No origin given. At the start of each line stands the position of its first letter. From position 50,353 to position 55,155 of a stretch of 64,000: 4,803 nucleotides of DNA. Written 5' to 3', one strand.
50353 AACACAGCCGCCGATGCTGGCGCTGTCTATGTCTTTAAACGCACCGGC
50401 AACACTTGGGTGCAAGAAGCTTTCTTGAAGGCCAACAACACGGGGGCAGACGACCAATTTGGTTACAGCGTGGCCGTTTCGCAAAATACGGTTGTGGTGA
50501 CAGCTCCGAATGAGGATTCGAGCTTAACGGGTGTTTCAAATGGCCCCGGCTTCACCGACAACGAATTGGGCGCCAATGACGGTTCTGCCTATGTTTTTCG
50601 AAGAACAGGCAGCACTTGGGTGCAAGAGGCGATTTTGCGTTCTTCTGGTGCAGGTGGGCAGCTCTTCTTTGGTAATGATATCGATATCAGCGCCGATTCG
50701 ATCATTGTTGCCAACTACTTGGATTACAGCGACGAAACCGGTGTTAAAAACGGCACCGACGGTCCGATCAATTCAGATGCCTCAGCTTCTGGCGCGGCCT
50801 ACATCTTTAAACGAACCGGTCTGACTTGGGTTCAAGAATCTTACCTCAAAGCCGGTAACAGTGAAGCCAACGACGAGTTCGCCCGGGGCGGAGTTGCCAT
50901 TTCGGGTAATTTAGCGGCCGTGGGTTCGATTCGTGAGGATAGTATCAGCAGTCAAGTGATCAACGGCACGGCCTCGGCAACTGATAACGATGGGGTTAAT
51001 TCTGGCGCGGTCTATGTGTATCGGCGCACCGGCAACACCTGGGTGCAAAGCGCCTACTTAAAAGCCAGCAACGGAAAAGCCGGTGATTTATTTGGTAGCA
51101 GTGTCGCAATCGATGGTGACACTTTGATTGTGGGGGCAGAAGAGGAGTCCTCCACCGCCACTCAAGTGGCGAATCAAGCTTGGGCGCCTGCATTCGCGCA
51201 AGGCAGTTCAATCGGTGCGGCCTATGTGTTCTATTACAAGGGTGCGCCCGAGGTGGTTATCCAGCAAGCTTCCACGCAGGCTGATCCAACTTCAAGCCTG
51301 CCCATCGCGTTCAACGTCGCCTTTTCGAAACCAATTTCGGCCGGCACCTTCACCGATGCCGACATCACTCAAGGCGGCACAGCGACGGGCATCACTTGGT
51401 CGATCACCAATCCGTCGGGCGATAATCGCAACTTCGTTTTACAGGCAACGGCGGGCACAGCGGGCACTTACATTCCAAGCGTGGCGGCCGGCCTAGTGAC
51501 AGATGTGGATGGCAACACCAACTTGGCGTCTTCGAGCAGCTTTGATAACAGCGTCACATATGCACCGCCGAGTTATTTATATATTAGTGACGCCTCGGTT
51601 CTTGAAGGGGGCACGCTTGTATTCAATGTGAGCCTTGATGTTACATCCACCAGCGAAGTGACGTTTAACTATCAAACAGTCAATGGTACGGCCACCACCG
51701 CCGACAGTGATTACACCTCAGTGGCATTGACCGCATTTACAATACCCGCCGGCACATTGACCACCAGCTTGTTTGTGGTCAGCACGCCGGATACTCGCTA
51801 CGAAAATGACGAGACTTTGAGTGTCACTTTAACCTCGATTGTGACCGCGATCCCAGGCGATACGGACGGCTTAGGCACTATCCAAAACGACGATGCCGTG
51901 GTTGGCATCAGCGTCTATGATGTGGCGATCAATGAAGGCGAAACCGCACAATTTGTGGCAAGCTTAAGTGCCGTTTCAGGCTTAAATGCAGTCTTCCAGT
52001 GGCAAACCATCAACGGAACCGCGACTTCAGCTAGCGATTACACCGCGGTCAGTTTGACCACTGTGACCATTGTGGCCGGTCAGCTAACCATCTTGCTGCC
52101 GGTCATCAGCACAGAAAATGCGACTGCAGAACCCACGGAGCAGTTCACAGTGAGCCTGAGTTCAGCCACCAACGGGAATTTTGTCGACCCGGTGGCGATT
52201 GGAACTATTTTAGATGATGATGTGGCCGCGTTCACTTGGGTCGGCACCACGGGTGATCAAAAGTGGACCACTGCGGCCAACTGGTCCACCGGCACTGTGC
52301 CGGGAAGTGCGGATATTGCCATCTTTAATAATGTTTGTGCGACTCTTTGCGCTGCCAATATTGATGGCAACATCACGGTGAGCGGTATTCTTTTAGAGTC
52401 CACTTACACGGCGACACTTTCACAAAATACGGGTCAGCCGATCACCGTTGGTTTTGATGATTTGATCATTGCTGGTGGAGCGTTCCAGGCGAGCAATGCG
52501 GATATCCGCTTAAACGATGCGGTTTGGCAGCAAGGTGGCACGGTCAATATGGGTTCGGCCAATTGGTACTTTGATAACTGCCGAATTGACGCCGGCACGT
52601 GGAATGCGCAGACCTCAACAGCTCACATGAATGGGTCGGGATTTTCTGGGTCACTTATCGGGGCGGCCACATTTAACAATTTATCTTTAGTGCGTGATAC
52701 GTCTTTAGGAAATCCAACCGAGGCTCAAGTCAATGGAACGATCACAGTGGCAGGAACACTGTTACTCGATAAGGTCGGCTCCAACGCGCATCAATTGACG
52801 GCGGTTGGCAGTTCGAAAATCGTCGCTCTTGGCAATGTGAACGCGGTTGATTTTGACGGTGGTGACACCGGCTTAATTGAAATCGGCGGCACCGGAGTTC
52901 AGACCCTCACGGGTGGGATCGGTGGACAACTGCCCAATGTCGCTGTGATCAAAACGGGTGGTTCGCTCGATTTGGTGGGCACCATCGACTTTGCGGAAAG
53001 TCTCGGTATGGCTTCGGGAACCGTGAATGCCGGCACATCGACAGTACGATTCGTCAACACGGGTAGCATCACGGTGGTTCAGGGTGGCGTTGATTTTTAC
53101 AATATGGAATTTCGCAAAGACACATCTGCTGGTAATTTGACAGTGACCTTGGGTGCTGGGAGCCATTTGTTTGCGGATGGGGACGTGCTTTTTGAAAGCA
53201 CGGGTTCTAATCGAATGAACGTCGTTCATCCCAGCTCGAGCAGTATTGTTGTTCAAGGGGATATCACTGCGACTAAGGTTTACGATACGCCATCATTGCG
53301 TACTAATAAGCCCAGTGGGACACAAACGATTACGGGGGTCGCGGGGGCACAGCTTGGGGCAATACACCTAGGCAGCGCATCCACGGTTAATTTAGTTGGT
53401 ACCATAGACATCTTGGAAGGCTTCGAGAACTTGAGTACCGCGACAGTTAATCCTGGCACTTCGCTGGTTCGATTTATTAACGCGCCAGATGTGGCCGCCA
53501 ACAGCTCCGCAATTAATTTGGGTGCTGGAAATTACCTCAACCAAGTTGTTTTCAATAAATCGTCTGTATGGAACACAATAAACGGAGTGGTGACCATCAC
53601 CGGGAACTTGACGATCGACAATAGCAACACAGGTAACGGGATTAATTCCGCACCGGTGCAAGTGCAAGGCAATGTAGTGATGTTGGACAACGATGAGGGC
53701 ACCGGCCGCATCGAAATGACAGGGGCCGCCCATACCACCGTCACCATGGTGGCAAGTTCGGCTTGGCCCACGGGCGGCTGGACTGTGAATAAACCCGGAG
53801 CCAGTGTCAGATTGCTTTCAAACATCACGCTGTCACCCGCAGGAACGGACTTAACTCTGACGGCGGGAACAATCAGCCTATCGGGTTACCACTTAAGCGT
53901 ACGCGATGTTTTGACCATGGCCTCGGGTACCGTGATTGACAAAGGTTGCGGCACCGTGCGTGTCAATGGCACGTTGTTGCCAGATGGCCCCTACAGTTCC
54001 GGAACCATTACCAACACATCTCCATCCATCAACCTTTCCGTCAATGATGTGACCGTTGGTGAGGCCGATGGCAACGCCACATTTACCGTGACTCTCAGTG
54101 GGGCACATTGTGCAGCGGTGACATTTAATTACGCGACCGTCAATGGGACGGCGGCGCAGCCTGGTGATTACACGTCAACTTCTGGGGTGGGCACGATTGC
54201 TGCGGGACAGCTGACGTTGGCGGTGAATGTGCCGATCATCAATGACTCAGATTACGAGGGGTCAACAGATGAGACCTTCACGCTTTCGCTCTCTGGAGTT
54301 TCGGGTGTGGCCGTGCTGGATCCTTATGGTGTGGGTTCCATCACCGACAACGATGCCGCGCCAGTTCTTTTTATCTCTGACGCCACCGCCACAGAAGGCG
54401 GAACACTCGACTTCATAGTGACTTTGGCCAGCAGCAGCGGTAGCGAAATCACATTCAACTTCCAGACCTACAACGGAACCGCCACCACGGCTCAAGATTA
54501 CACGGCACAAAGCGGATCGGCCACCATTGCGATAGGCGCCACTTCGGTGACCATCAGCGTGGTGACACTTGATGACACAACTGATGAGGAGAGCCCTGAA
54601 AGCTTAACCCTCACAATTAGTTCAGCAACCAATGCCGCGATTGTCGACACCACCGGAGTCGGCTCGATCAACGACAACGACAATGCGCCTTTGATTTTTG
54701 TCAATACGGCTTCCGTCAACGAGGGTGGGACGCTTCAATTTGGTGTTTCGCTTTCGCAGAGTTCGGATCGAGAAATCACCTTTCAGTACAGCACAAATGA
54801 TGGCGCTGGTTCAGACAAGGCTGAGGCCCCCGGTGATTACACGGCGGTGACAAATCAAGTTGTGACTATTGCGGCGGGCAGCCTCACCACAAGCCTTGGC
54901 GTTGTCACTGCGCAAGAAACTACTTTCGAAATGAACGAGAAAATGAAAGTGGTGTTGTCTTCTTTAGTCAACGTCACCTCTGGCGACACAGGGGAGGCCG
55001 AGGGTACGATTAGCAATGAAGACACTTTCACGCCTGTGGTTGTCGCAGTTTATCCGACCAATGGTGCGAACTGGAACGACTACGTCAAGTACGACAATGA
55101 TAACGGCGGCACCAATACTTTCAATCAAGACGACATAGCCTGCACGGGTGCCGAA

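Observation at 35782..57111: One 21.3-kb ORF encodes a ~7,100-aa modular lipoprotein with an unusual domain combination and no adjacent secretion genes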

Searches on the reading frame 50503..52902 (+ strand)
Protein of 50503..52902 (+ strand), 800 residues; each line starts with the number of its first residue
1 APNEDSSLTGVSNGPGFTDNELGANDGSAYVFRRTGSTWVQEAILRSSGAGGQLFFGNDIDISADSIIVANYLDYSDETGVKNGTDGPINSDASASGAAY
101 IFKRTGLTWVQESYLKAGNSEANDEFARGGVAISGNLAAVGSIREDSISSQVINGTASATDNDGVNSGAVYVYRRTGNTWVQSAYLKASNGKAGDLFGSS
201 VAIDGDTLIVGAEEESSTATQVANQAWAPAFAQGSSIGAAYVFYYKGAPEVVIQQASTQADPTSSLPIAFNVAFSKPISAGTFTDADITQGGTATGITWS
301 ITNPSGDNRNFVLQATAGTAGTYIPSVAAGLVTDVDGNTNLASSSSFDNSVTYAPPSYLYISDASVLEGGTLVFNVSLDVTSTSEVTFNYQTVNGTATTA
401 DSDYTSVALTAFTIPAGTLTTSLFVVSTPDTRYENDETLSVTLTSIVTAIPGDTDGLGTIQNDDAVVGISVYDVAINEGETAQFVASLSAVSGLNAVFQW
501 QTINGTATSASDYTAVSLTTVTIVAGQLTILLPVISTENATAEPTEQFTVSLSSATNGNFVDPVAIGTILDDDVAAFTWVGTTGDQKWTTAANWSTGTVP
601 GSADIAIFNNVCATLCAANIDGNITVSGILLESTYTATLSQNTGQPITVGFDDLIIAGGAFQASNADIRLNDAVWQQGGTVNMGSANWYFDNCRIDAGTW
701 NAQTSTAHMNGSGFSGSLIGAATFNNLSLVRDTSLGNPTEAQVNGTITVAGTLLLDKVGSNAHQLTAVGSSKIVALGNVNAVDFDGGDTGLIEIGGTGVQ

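Call 7: search_protein_families(library=pfam, proteins=[window:50503-52902:+], max_evalue=0.01)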
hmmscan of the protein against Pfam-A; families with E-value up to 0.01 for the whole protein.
window:50503-52902:+ (800 aa): 2 families
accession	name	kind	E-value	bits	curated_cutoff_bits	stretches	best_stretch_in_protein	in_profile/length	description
PF14312.12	FG-GAP_2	-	1.5e-20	73.5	23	2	180-243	1-49/49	FG-GAP repeat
PF03160.20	Calx-beta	-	1.3e-12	48.2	27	2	462-573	3-119/119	Calx-beta domain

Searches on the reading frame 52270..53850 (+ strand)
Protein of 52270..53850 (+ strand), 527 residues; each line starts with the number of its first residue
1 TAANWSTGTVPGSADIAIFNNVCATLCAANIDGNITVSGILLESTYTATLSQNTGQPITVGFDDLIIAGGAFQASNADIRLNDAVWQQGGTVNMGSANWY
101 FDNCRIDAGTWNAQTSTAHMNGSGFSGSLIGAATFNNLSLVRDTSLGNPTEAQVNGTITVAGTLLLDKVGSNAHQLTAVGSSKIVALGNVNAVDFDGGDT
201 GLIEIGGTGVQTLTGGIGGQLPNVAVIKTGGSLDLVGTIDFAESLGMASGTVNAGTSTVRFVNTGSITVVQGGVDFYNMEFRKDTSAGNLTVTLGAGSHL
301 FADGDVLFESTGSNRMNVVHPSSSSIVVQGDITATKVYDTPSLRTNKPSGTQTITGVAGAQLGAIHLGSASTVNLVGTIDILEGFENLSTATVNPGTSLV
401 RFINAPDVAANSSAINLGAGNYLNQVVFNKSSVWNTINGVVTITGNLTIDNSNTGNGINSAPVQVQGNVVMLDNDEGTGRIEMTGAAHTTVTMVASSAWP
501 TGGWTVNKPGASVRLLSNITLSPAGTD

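Call 15: search_protein_families(library=ncbifam, proteins=[window:52270-53850:+], max_evalue=1)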
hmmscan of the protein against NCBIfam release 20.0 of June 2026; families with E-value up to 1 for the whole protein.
window:52270-53850:+ (527 aa): 0 families

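Call 16: search_protein_families(library=pfam, proteins=[window:52270-53850:+], max_evalue=5)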
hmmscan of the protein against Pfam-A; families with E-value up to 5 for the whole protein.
window:52270-53850:+ (527 aa): 1 family
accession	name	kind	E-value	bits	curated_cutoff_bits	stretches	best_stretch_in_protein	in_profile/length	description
PF20579.4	LapA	-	3.3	8.6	27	1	44-92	19-70/99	LapA domain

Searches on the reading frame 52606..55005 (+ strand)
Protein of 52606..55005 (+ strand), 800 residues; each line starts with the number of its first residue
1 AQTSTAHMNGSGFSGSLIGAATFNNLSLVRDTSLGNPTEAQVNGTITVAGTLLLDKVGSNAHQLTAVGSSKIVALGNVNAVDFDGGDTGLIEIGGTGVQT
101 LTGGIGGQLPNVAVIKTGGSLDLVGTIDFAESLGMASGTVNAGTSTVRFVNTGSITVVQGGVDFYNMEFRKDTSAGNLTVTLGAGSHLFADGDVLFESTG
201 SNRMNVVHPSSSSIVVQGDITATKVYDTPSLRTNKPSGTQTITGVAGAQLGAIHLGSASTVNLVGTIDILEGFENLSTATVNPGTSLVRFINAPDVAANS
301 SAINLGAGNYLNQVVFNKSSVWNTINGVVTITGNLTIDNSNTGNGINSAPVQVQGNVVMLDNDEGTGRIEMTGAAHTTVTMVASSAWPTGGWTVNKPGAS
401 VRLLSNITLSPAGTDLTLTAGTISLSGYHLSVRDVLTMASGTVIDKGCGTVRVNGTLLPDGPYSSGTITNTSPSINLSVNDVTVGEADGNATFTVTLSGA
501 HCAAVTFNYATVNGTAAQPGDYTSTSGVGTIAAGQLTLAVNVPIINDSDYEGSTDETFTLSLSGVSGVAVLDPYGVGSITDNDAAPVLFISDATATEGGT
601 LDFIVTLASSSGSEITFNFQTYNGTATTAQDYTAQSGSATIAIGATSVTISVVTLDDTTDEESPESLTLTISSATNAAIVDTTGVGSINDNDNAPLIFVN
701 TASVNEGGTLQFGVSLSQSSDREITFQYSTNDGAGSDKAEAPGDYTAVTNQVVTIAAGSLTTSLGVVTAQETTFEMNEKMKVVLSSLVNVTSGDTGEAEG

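Call 7: search_protein_families(library=pfam, proteins=[window:52606-55005:+], max_evalue=0.01)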
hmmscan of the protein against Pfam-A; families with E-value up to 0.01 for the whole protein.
window:52606-55005:+ (800 aa): 1 family
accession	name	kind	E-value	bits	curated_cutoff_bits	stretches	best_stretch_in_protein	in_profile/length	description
PF03160.20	Calx-beta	-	2.1e-28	99.2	27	3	470-565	3-97/119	Calx-beta domain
